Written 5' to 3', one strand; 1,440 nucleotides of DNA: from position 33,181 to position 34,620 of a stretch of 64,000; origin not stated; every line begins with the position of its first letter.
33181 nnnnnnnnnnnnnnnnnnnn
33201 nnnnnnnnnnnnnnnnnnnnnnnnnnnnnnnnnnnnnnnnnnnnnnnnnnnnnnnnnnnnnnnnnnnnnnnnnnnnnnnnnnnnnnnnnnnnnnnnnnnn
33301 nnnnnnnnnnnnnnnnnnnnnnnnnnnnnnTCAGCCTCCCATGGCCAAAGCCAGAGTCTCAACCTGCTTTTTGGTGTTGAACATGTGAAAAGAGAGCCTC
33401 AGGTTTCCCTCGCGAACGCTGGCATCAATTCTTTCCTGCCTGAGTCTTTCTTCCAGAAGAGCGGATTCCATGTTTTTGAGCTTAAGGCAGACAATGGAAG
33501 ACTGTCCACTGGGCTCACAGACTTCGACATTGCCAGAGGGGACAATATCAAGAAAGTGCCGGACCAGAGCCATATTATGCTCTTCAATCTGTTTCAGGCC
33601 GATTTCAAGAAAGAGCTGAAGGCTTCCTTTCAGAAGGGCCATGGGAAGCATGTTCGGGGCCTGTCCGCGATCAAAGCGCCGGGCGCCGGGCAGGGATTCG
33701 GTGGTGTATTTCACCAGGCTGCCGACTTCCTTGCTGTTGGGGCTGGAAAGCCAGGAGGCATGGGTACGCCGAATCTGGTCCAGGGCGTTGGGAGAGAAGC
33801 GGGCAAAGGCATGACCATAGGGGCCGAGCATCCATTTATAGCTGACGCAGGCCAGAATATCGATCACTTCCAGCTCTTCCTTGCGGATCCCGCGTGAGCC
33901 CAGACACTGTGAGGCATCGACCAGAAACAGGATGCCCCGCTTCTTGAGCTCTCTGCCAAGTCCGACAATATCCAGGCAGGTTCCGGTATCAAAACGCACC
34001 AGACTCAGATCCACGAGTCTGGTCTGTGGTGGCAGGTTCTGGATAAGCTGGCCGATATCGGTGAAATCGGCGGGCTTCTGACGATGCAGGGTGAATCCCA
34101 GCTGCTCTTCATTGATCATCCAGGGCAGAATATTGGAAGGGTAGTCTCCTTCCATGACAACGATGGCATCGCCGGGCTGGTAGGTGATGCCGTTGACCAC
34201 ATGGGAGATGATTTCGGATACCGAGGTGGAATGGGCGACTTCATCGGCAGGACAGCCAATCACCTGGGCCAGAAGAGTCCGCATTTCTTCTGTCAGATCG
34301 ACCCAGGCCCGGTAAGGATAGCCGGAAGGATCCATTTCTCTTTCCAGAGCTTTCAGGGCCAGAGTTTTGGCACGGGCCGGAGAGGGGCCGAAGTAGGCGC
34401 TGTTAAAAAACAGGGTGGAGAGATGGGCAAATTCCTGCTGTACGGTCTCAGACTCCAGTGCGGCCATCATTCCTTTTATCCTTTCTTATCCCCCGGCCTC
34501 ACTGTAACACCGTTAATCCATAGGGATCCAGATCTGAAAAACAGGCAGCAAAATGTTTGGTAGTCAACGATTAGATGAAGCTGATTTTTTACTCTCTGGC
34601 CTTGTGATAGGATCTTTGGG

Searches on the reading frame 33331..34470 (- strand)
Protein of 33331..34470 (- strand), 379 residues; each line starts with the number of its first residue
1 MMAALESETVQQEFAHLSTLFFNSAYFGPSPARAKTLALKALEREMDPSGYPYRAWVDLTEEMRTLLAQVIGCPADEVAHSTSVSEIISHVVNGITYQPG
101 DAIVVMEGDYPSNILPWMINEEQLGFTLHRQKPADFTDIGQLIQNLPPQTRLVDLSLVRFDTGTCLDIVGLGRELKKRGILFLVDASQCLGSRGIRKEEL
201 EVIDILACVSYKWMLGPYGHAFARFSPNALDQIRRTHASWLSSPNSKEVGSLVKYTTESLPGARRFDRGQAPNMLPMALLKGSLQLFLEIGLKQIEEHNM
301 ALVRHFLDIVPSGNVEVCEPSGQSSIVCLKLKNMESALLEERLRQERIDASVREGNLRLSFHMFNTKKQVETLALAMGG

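Call 18: search_protein_families(library=pfam, proteins=[window:33331-34470:-], max_evalue=0.001)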
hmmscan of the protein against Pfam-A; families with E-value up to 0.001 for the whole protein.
window:33331-34470:- (379 aa): 1 family
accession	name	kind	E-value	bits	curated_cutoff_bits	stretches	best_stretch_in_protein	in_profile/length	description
PF00266.25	Aminotran_5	-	6.4e-30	104.8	21.5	1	59-373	44-371/371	Aminotransferase class-V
